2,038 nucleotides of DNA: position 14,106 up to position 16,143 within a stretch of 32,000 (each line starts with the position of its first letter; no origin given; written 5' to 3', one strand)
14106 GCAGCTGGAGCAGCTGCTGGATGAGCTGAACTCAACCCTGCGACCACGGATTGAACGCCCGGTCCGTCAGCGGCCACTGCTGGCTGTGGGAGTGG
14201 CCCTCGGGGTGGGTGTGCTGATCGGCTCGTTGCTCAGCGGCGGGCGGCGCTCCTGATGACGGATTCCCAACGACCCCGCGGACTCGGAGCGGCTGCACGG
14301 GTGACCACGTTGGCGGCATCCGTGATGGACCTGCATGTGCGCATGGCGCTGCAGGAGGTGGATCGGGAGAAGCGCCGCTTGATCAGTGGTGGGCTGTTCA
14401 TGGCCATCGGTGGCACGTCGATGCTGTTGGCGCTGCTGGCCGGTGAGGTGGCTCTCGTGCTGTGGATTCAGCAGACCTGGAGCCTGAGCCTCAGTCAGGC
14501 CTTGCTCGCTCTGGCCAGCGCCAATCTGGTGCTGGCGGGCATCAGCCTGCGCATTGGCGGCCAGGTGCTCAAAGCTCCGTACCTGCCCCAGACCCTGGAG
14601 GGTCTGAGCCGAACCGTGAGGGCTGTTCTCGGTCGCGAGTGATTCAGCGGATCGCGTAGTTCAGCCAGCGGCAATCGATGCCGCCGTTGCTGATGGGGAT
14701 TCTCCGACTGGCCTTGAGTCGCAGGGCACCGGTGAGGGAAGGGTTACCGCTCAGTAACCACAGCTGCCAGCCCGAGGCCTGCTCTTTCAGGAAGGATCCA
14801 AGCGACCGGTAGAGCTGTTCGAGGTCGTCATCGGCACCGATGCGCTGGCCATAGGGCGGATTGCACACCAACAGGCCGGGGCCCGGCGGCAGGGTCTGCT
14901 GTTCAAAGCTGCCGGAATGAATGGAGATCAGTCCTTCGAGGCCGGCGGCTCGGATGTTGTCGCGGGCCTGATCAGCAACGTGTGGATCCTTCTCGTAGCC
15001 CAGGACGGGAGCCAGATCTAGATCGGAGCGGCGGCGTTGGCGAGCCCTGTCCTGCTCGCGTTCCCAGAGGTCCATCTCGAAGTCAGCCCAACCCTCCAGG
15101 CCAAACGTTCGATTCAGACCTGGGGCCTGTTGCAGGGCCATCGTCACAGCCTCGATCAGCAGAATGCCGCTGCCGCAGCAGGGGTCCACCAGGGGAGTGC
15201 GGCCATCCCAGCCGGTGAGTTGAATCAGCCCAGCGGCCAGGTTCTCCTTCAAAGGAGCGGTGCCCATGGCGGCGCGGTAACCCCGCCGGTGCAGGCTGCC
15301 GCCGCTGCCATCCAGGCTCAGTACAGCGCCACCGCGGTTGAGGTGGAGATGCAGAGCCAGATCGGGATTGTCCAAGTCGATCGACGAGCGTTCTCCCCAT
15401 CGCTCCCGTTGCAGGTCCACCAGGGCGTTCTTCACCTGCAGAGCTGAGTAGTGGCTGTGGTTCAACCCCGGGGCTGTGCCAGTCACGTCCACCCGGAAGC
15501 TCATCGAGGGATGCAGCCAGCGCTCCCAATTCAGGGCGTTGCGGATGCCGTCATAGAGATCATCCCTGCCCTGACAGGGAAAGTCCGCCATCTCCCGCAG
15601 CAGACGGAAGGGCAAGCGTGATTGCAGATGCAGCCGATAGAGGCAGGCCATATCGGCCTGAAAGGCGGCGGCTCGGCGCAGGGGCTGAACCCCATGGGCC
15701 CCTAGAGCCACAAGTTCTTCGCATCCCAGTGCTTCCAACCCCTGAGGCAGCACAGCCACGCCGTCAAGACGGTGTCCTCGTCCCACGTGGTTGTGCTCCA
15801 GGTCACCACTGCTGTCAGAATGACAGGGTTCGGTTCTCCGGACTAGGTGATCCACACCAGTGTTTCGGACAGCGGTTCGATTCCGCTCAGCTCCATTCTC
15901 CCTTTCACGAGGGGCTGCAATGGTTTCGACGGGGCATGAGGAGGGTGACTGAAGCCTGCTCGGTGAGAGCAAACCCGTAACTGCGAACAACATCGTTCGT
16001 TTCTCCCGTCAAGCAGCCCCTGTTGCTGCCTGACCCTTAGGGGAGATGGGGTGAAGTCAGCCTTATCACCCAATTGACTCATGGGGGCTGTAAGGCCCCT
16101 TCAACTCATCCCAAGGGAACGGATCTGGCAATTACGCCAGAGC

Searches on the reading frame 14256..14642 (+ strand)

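Call 10: search_protein_families(library=pfam, proteins=[window:14256-14642:+], max_evalue=0.01)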
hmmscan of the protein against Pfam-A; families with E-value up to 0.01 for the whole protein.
window:14256-14642:+ (128 aa): 1 family
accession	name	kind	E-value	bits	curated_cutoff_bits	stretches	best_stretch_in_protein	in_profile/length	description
PF07332.16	Phage_holin_3_6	-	7.5e-15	55.4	28.4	1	14-124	5-115/116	Putative Actinobacterial Holin-X, holin superfamily III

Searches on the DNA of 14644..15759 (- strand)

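Call 16: search_rna_families(sources=[L002, L003, L004, L005, L006, L042], threshold=gathering)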
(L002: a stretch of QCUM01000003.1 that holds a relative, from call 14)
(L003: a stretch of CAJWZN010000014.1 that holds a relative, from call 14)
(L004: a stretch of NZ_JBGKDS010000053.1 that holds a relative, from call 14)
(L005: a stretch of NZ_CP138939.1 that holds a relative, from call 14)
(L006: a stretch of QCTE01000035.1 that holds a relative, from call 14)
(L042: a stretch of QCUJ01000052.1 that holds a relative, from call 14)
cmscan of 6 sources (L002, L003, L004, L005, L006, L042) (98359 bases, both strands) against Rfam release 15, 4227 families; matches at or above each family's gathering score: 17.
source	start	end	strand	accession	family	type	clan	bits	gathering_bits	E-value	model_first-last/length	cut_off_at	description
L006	1673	1959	-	RF01851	cyano_tmRNA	Gene;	CL00001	326.9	70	6.2e-95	1-288/288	no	Cyanobacteria transfer-messenger RNA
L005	9663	9948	-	RF01851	cyano_tmRNA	Gene;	CL00001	320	70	8.2e-93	1-288/288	no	Cyanobacteria transfer-messenger RNA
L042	747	1033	-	RF01851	cyano_tmRNA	Gene;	CL00001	319.9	70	8.8e-93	1-288/288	no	Cyanobacteria transfer-messenger RNA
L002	9661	9947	-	RF01851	cyano_tmRNA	Gene;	CL00001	315.4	70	2.1e-91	1-288/288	no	Cyanobacteria transfer-messenger RNA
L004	6432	6721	-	RF01851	cyano_tmRNA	Gene;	CL00001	314.6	70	3.7e-91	1-288/288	no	Cyanobacteria transfer-messenger RNA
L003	4339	4628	-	RF01851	cyano_tmRNA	Gene;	CL00001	313.8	70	6.5e-91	1-288/288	no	Cyanobacteria transfer-messenger RNA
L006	1739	1923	-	RF04321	tmRNA_permuted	Gene;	-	149.3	47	2.2e-29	1-213/213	no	permuted transfer-messenger RNA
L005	9730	9913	-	RF04321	tmRNA_permuted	Gene;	-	147.1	47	7.1e-29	1-213/213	no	permuted transfer-messenger RNA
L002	9728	9913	-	RF04321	tmRNA_permuted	Gene;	-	146.8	47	8.5e-29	1-213/213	no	permuted transfer-messenger RNA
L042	814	999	-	RF04321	tmRNA_permuted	Gene;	-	146.8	47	8.5e-29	1-213/213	no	permuted transfer-messenger RNA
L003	4407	4593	-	RF04321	tmRNA_permuted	Gene;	-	145.7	47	1.5e-28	1-213/213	no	permuted transfer-messenger RNA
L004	6499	6685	-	RF04321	tmRNA_permuted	Gene;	-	141.4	47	1.5e-27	1-213/213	no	permuted transfer-messenger RNA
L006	11183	11264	-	RF00005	tRNA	Gene; tRNA;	CL00001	53.2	29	2.1e-08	1-71/71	no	tRNA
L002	18880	18961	-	RF00005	tRNA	Gene; tRNA;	CL00001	50.9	29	8.7e-08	1-71/71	no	tRNA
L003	13515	13596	-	RF00005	tRNA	Gene; tRNA;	CL00001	50.9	29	8.7e-08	1-71/71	no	tRNA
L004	16338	16419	-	RF00005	tRNA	Gene; tRNA;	CL00001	50.9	29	8.7e-08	1-71/71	no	tRNA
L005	20835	20916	-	RF00005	tRNA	Gene; tRNA;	CL00001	50.9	29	8.7e-08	1-71/71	no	tRNA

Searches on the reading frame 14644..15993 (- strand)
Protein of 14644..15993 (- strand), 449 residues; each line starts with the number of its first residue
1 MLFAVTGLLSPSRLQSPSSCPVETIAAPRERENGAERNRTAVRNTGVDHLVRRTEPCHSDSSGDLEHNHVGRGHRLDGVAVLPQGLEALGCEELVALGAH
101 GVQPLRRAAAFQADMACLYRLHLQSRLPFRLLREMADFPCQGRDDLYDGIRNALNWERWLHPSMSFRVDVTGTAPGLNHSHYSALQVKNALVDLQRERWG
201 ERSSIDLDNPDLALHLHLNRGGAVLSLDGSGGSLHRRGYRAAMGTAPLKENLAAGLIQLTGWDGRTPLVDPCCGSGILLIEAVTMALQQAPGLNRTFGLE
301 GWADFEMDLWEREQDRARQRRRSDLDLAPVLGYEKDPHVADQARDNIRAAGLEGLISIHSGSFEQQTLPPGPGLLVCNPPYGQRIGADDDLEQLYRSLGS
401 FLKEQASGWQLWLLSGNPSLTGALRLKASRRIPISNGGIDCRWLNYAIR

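Call 10: search_protein_families(library=pfam, proteins=[window:14644-15993:-], max_evalue=0.01)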
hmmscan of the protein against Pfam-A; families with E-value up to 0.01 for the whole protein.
window:14644-15993:- (449 aa): 3 families
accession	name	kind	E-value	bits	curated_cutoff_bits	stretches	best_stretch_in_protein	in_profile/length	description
PF01170.24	UPF0020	-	4.7e-44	150.9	22.3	1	237-444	1-196/197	RMKL-like, methyltransferase domain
PF02926.22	THUMP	-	2.2e-13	50.9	20.6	1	144-228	5-84/84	THUMP domain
PF22020.1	RlmL_1st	-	5.4e-08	33.1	27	1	79-131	3-54/55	RlmL ferredoxin-like domain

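Call 14: find_related_loci(query=window:14644-15759:-, collection=genome_contigs, flank=10000)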
Query window:14644-15759:- (371 aa) in genome_contigs; peptide patterns used: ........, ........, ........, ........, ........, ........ (x = any residue, [..] = any of these).
88 stretches matched a pattern; 42 encode a relative of the query (tblastn E <= 1e-3); 42 distinct loci.
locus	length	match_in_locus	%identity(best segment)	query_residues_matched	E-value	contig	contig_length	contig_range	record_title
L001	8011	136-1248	81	1-371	0e+0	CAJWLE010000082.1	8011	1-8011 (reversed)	MAG TPA_asm: uncultured Synechococcus sp. isolate ERR599174_bin.3_MetaBAT_v2.12.1_MAG genome assembly, contig: NODE_2255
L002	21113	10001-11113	81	1-371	0e+0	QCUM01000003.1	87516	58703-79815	Synechococcus sp. AG-679-D13 Ga0171717_103, whole genome shotgun sequence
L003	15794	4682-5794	80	1-371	0e+0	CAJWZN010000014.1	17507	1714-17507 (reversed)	MAG TPA_asm: uncultured Synechococcus sp. isolate ERR599052_bin.52_MetaBAT_v2.12.1_MAG genome assembly, contig: NODE_607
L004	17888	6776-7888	79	1-371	0e+0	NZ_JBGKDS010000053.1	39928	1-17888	MAG: Parasynechococcus sp. isolate Bin1 Apr_20_wrap_bin10_k141_95017, whole genome shotgun sequence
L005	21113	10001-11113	76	1-371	0e+0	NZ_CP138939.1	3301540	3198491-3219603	Synechococcus sp. MIT S1220 chromosome, complete genome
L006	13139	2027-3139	69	1-370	3e-170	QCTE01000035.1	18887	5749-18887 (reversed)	Synechococcus sp. AG-673-A03 Ga0171700_135, whole genome shotgun sequence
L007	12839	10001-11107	47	1-370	9e-111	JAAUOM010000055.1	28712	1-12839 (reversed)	MAG: Acaryochloris sp. CRU_2_0 NODE_327_length_28712_cov_7.09467, whole genome shotgun sequence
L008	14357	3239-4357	44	1-370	5e-105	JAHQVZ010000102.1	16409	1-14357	MAG: Leptolyngbyaceae cyanobacterium MAG.088 Posi_088-P23225, whole genome shotgun sequence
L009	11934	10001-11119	44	1-370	5e-105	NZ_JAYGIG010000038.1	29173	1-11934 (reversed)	Leptothoe sp. PORK10 BA2 NODE_69_length_29173_cov_26.234111, whole genome shotgun sequence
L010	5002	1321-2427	45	1-370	4e-105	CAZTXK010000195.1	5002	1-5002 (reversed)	MAG TPA_asm: uncultured Dactylococcopsis sp. isolate SRP185896_co2_73 genome assembly, contig: NODE_28276_length_5002_co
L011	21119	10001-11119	44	1-370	1e-104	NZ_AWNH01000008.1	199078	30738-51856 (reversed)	Leptolyngbya sp. Heron Island J 105, whole genome shotgun sequence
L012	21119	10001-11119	44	1-370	8e-105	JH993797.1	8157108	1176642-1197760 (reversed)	Leptolyngbya sp. PCC 7375 genomic scaffold Lepto7375DRAFT_LPA.5, whole genome shotgun sequence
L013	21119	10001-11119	45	1-370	1e-104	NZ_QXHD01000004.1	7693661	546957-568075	Adonisia turfae CCMR0081 Scaffold_3b, whole genome shotgun sequence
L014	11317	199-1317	45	1-370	5e-104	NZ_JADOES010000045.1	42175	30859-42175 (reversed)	Leptothoe spongobia TAU-MAC 1115 scaffold45_cov0, whole genome shotgun sequence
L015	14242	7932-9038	44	1-370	2e-103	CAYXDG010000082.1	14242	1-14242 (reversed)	MAG TPA_asm: uncultured Dactylococcopsis sp. isolate SRP141376_co3_124 genome assembly, contig: NODE_11714_length_14242_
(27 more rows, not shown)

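Call 64: search_protein_families(library=pfam, proteins=[L002:6321-7673:-, L003:898-1734:-], max_evalue=0.01)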
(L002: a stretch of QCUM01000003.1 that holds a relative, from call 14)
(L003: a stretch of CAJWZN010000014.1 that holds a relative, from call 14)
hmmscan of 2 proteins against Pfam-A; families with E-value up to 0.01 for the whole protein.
L002:6321-7673:- (450 aa): 1 family
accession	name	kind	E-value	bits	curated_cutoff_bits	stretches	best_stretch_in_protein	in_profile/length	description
PF00117.34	GATase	-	0.00043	20.4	22.8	0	186-233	72-92/190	Glutamine amidotransferase class-I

L003:898-1734:- (278 aa): 0 families
